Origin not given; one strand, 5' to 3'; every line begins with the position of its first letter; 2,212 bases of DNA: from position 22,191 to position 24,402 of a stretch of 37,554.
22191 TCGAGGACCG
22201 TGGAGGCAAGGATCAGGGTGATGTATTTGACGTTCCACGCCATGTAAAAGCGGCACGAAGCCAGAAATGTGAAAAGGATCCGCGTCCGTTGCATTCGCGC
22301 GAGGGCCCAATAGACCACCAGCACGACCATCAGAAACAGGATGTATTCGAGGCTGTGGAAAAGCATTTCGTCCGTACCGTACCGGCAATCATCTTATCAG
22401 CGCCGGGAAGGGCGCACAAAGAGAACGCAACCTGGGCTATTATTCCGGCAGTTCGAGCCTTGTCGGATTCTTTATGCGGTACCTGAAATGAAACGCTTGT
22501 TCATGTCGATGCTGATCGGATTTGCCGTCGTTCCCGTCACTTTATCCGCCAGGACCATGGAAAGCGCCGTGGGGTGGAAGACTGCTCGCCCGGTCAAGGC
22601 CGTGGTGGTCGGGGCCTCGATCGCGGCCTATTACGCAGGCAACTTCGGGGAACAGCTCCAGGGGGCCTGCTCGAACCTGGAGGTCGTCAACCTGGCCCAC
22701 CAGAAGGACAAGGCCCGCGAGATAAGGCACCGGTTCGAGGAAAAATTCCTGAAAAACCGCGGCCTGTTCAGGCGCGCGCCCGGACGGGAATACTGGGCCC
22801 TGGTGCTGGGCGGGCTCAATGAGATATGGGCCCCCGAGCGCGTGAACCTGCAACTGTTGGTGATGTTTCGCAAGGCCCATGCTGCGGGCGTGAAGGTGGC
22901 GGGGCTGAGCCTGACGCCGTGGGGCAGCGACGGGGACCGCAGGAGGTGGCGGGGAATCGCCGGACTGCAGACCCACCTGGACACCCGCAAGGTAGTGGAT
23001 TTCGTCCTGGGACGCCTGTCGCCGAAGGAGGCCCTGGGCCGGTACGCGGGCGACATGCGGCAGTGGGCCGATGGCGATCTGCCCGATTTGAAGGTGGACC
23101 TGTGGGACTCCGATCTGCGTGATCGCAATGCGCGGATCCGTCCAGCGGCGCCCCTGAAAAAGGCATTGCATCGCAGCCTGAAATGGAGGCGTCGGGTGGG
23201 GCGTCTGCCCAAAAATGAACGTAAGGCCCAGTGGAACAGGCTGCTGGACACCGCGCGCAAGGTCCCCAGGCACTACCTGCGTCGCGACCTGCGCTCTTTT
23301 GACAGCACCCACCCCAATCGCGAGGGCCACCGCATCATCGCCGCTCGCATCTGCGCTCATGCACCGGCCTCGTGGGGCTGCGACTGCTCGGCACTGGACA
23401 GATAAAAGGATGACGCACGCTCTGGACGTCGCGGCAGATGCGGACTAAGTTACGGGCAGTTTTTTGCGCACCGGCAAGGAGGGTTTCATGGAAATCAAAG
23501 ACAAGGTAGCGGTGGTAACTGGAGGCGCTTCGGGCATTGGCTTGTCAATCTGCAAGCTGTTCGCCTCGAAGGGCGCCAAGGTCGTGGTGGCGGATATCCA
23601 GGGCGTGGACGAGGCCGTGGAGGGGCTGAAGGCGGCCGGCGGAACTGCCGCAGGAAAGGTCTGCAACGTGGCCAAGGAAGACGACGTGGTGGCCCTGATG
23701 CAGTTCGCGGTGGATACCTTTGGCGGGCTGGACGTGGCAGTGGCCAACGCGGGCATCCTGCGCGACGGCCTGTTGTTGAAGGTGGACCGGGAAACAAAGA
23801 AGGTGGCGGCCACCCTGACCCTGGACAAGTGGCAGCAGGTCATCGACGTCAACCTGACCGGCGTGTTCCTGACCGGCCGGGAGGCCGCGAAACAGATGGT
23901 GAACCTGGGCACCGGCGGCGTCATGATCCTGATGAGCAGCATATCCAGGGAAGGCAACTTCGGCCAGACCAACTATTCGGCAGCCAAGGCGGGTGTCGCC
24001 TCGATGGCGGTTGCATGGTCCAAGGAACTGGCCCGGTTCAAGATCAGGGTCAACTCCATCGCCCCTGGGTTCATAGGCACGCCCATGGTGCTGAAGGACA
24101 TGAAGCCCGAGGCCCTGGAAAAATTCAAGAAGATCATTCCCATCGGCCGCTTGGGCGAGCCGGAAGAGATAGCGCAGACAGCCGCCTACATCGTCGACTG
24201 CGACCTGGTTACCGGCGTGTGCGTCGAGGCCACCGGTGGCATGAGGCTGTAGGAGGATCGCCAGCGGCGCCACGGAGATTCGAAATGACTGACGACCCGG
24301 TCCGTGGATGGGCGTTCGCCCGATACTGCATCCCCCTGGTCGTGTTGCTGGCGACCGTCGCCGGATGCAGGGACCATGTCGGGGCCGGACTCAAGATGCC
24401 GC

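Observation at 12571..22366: Nine-gene translationally coupled operon combining three envelope-modification functions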

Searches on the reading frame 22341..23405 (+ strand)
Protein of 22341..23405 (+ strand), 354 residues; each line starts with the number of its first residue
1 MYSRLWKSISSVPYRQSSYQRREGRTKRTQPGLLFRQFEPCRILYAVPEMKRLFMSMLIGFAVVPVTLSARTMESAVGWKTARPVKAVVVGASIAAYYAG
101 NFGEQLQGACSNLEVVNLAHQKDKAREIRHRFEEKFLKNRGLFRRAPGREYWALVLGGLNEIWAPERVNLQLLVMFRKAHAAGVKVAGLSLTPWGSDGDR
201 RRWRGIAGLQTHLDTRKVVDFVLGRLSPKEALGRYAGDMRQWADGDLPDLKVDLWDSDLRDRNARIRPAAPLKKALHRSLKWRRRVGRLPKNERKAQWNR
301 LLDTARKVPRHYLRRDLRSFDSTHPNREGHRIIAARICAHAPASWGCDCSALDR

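Call 35: search_protein_families(library=pfam, proteins=[window:22341-23405:+], max_evalue=0.001)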
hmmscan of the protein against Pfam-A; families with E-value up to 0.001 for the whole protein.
window:22341-23405:+ (354 aa): 0 families

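Call 84: search_protein_families(library=pfam, proteins=[window:22488-23405:+], max_evalue=1)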
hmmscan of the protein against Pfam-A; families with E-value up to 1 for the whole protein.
window:22488-23405:+ (305 aa): 2 families
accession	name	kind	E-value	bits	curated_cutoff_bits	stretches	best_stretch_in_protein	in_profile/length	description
PF13472.12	Lipase_GDSL_2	-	0.0013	19.7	32.9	1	53-155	23-123/178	GDSL-like Lipase/Acylhydrolase family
PF00657.28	Lipase_GDSL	-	0.12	13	23.6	1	198-288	163-208/208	GDSL-like Lipase/Acylhydrolase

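Call 85: search_solved_structures(query=window:22488-23405:+, max_evalue=1)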
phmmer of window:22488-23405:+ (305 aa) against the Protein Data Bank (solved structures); distinct sequences matched with E-value up to 1: 1.
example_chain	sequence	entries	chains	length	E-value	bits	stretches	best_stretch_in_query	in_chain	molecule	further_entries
7toj_A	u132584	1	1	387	0.66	12.2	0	122-148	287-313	SGNH/GDSL hydrolase family protein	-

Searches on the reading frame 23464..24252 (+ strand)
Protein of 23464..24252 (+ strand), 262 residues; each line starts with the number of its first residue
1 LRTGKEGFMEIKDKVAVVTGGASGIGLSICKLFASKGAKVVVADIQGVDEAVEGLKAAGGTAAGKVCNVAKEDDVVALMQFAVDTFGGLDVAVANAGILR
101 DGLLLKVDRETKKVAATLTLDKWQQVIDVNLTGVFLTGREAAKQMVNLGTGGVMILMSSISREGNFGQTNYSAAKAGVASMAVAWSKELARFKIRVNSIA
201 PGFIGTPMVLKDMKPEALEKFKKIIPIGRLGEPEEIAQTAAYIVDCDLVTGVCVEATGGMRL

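Call 72: search_protein_families(library=pfam, proteins=[window:23464-24252:+], max_evalue=0.001)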
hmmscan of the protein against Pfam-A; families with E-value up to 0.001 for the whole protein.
window:23464-24252:+ (262 aa): 4 families
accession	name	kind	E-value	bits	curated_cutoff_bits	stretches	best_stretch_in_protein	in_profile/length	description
PF13561.12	adh_short_C2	-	2e-47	162.2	27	1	22-260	3-235/236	Enoyl-(Acyl carrier protein) reductase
PF00106.31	adh_short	-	1.9e-46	158.5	26.6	1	14-211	1-189/195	short chain dehydrogenase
PF08659.16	KR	-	3.4e-10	40.6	22.6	1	17-187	4-165/180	KR domain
PF23441.1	SDR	-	1.5e-06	28.2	27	1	15-260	9-255/258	SDR-like rossmann domain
